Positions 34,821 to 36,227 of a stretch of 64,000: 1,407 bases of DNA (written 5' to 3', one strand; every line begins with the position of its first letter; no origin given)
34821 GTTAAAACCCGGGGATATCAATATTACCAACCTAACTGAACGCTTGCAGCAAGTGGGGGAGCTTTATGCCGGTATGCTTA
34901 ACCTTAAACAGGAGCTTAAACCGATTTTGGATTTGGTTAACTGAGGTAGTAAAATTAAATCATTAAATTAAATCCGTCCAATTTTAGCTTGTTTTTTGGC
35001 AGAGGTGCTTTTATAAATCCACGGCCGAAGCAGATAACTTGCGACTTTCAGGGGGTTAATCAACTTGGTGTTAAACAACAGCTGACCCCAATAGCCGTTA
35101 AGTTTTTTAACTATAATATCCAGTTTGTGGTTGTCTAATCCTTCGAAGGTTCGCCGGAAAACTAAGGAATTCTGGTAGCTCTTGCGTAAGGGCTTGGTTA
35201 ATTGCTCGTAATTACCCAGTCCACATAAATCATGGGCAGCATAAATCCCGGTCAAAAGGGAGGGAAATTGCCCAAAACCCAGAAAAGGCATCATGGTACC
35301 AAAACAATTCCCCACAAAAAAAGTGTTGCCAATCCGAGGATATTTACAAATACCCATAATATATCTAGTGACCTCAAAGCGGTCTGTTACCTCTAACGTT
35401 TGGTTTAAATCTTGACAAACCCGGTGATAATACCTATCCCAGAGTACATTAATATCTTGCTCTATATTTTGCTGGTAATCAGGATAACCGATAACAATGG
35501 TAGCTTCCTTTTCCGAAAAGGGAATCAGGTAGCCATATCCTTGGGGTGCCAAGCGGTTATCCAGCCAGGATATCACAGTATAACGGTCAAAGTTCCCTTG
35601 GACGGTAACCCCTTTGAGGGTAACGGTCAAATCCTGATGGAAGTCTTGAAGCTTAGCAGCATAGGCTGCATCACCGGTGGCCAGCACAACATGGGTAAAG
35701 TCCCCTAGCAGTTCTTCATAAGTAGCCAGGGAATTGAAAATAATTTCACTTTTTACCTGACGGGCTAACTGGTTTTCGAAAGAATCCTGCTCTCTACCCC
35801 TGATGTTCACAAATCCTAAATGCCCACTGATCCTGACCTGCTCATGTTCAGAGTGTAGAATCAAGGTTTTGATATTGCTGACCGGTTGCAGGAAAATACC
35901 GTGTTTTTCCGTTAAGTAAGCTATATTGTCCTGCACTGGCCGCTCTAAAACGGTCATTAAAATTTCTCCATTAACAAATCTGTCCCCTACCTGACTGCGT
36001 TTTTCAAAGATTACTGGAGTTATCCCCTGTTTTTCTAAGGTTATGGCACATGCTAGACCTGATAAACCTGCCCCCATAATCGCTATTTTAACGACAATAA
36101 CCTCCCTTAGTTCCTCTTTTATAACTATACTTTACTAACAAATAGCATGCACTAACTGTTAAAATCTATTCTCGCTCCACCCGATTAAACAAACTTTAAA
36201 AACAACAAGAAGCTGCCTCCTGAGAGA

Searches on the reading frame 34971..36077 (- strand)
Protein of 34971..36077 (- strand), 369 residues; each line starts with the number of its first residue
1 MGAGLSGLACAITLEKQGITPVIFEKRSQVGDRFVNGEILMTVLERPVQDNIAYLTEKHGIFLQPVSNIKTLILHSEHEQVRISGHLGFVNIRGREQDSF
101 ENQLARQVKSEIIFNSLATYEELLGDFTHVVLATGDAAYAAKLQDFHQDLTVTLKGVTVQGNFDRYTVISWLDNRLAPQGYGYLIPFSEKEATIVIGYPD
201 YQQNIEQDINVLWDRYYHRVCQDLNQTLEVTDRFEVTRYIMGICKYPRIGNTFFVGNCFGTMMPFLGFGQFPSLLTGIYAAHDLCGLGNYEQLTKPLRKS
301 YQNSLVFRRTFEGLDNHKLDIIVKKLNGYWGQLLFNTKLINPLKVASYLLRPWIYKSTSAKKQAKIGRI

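Call 38: search_protein_families(library=pfam, proteins=[window:34971-36077:-], max_evalue=0.01)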
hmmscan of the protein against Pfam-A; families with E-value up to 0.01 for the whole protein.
window:34971-36077:- (369 aa): 4 families
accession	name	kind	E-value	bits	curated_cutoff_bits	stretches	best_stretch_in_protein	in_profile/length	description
PF13450.12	NAD_binding_8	-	2e-06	28.4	21.9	1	2-31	3-32/68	NAD(P)-binding Rossmann-like domain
PF01266.30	DAO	-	0.00022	21.3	27.9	0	2-44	6-50/353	FAD dependent oxidoreductase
PF00890.30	FAD_binding_2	-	0.0057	16.3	20.4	1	1-32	5-36/414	FAD binding domain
PF13738.12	Pyr_redox_3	-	0.0061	16.3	30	1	2-43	4-45/305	Pyridine nucleotide-disulphide oxidoreductase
